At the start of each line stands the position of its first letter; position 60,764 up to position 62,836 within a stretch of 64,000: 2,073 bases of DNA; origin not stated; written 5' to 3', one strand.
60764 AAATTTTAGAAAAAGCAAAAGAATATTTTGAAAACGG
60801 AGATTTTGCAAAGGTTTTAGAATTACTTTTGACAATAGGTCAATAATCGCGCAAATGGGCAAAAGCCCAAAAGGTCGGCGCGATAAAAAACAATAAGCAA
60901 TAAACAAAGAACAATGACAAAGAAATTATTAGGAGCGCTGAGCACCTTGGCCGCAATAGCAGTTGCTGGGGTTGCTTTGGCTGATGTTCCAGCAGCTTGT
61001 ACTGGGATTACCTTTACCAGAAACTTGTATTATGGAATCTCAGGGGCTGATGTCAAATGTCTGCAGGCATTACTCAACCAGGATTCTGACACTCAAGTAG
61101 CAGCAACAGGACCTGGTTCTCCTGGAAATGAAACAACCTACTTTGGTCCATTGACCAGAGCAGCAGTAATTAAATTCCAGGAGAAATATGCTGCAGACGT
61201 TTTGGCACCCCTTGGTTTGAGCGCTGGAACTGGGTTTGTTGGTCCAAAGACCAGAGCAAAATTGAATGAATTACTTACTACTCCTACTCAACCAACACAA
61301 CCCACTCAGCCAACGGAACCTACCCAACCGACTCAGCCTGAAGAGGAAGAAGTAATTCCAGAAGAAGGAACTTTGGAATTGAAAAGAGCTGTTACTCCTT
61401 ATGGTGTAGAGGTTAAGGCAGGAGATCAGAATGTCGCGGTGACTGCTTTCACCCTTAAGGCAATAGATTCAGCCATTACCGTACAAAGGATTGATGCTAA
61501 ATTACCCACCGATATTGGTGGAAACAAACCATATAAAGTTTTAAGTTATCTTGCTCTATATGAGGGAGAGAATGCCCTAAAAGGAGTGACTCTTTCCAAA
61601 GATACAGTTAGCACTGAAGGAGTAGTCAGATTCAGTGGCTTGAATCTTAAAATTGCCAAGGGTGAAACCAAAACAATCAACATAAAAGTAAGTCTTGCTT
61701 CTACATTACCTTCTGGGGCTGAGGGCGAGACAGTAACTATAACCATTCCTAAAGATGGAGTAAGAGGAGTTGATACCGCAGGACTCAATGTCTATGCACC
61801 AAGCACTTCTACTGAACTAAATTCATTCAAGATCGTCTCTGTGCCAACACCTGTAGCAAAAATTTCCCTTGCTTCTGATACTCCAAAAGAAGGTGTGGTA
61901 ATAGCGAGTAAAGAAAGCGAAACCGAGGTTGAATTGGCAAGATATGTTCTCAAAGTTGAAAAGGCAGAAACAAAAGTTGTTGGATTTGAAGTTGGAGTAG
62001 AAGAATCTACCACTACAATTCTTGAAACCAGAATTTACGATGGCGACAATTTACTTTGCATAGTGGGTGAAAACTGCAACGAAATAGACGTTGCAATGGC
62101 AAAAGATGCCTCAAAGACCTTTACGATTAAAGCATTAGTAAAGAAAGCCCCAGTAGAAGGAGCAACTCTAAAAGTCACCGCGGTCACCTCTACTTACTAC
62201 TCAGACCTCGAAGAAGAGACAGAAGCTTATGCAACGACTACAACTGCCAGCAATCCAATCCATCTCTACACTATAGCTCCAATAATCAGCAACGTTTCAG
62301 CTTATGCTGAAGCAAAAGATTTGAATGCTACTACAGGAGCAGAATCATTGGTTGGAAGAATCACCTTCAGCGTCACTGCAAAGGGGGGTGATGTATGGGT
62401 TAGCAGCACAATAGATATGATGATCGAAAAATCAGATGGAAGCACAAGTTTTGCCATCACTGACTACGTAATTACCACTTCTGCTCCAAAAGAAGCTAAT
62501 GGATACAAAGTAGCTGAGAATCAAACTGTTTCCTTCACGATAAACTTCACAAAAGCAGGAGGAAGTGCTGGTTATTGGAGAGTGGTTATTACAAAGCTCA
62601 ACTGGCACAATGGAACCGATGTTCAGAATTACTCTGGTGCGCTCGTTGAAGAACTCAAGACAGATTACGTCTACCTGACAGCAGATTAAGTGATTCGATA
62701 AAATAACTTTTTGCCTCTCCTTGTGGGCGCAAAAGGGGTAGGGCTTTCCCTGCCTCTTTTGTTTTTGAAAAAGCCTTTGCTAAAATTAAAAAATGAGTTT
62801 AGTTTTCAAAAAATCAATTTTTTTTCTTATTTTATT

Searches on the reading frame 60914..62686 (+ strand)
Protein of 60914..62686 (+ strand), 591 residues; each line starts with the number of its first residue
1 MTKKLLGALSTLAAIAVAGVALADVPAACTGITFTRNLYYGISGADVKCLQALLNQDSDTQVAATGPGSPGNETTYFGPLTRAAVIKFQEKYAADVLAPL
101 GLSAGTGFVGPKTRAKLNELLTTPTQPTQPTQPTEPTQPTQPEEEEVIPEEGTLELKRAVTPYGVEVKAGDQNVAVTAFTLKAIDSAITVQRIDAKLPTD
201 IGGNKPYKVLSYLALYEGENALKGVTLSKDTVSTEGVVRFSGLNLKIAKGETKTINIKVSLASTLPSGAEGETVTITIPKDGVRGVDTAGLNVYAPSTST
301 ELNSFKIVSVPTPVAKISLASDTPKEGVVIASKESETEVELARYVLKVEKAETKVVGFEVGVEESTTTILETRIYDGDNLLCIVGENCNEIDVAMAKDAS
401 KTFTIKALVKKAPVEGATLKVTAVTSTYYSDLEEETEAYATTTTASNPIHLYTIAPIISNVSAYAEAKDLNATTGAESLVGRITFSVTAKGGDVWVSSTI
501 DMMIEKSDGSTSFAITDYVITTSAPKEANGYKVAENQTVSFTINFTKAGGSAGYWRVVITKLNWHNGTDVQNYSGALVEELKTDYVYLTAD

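Call 96: search_protein_families(library=pfam, proteins=[window:60914-62686:+], max_evalue=0.001)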
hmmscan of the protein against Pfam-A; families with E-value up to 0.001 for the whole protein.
window:60914-62686:+ (591 aa): 1 family
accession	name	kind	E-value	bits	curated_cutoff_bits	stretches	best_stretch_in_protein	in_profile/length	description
PF01471.23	PG_binding_1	-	8.9e-06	26.2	23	1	43-92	1-41/57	Putative peptidoglycan binding domain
